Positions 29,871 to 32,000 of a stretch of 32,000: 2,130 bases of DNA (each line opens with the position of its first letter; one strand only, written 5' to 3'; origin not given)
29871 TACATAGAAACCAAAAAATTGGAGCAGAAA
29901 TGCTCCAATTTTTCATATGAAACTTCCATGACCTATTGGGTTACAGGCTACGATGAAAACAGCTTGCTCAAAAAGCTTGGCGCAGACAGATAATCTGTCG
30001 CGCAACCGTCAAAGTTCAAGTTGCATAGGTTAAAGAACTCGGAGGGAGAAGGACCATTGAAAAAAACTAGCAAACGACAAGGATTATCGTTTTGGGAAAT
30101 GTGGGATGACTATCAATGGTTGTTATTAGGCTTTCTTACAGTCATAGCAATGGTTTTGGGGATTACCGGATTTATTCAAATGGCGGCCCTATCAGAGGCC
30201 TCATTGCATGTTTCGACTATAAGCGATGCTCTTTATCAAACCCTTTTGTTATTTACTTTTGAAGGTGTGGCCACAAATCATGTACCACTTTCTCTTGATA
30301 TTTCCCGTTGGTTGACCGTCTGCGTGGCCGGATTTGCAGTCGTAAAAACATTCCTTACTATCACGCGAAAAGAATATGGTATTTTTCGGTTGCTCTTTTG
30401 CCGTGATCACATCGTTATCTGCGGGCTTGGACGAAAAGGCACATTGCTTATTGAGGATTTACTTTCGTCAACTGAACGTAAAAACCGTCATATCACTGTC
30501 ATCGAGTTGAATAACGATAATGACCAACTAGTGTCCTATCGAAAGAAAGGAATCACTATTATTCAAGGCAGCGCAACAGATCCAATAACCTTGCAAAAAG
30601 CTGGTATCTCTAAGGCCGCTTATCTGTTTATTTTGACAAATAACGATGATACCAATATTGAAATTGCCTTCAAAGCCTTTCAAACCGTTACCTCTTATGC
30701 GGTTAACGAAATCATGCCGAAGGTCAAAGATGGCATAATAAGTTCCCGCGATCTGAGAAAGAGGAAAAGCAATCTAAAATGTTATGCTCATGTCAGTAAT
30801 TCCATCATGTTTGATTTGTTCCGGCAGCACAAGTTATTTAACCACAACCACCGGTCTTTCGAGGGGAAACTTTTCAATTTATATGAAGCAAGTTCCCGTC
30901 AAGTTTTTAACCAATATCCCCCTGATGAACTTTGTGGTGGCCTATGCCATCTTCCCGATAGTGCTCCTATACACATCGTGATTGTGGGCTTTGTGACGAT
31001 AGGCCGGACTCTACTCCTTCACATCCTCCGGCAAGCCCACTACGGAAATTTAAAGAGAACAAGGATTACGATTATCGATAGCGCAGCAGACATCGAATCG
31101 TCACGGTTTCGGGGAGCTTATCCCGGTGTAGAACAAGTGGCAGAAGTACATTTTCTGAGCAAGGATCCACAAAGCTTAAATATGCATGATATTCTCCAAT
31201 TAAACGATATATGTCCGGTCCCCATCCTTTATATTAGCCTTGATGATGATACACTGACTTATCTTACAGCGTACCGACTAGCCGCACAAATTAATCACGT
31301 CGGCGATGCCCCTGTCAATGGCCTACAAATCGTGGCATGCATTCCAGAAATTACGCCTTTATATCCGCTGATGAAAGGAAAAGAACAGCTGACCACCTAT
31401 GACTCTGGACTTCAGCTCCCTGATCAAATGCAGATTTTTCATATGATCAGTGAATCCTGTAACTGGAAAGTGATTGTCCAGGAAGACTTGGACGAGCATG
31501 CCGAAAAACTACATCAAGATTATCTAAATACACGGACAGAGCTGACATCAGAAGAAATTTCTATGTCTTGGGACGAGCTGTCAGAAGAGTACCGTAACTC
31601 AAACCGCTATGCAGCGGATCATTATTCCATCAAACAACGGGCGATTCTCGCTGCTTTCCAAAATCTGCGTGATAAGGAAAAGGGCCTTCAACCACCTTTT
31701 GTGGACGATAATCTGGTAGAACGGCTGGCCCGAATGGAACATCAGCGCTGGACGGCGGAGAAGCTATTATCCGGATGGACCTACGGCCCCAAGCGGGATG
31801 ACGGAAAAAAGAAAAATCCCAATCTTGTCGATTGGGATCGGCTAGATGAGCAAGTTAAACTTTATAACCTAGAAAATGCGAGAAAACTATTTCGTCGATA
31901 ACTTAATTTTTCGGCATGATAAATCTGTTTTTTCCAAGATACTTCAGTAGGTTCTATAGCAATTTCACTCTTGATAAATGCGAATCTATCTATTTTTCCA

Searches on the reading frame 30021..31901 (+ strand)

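Call 83: search_protein_families(library=pfam, proteins=[window:30021-31901:+], max_evalue=0.001)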
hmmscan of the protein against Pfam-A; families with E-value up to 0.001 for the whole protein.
window:30021-31901:+ (626 aa): 3 families
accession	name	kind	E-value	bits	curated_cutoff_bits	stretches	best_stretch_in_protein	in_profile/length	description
PF02254.24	TrkA_N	-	4.9e-17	62.7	23.8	1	131-219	1-83/116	TrkA-N domain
PF02026.21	RyR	-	2.3e-13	50.6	27.4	1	563-624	18-79/91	RyR domain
PF22614.2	Slo-like_RCK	-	3.8e-08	33.4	24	1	128-211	3-91/119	Calcium-activated potassium channel slowpoke-like RCK domain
